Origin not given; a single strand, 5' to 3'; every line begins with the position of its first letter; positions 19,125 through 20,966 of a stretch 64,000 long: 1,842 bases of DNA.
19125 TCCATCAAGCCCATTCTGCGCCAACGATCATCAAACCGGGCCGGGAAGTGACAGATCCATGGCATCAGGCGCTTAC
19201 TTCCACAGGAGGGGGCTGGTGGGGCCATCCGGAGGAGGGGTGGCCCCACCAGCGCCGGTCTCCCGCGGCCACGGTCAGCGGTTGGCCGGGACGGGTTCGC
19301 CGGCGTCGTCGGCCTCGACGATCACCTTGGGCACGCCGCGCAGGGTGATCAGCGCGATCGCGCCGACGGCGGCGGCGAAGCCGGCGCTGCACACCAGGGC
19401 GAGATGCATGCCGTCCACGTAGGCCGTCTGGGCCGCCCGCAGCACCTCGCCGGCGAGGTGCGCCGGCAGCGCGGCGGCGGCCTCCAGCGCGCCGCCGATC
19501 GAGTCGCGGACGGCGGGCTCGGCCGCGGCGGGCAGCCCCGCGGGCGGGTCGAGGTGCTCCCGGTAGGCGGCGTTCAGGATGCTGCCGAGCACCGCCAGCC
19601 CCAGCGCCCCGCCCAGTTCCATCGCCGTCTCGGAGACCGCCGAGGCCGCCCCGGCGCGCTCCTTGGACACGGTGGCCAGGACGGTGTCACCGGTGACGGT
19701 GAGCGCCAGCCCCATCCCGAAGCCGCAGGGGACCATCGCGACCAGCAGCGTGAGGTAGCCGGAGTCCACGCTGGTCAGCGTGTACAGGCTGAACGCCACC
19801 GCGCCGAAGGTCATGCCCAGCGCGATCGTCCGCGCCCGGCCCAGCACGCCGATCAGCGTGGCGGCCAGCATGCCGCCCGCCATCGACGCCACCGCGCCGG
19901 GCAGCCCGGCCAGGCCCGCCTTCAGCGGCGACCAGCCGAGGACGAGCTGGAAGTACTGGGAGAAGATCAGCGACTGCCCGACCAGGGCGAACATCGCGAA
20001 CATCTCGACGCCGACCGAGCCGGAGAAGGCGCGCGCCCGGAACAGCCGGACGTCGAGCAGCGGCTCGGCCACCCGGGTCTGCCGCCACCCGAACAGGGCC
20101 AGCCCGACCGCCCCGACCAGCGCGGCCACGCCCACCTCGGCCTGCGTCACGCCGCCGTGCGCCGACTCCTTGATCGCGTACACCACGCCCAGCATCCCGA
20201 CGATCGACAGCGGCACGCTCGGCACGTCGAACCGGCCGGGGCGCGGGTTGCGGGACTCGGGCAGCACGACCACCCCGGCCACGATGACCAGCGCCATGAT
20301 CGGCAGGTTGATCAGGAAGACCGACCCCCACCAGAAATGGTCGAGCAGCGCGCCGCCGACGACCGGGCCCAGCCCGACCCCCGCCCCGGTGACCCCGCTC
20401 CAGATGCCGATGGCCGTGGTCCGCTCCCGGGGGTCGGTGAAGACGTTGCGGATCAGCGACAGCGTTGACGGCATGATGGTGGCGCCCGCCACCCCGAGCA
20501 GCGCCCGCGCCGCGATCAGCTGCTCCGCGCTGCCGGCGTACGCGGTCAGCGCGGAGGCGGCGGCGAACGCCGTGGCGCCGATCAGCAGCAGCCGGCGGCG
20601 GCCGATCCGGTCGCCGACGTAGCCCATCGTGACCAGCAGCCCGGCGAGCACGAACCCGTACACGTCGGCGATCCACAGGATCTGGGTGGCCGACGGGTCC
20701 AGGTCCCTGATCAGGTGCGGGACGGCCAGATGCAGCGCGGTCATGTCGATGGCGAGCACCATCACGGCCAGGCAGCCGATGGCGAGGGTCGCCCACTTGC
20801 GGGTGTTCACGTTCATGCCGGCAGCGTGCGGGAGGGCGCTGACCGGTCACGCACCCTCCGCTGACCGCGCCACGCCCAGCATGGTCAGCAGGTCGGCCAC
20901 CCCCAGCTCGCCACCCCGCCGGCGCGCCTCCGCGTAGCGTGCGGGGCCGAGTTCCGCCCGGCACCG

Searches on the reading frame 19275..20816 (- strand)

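Call 64: search_protein_families(library=pfam, proteins=[window:19275-20816:-], max_evalue=0.00001)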
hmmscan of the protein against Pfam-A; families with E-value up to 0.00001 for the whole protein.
window:19275-20816:- (513 aa): 1 family
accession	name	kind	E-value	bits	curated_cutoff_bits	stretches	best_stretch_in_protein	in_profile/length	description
PF07690.21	MFS_1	-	1.8e-48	165.7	33.4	1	15-406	2-346/347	Major Facilitator Superfamily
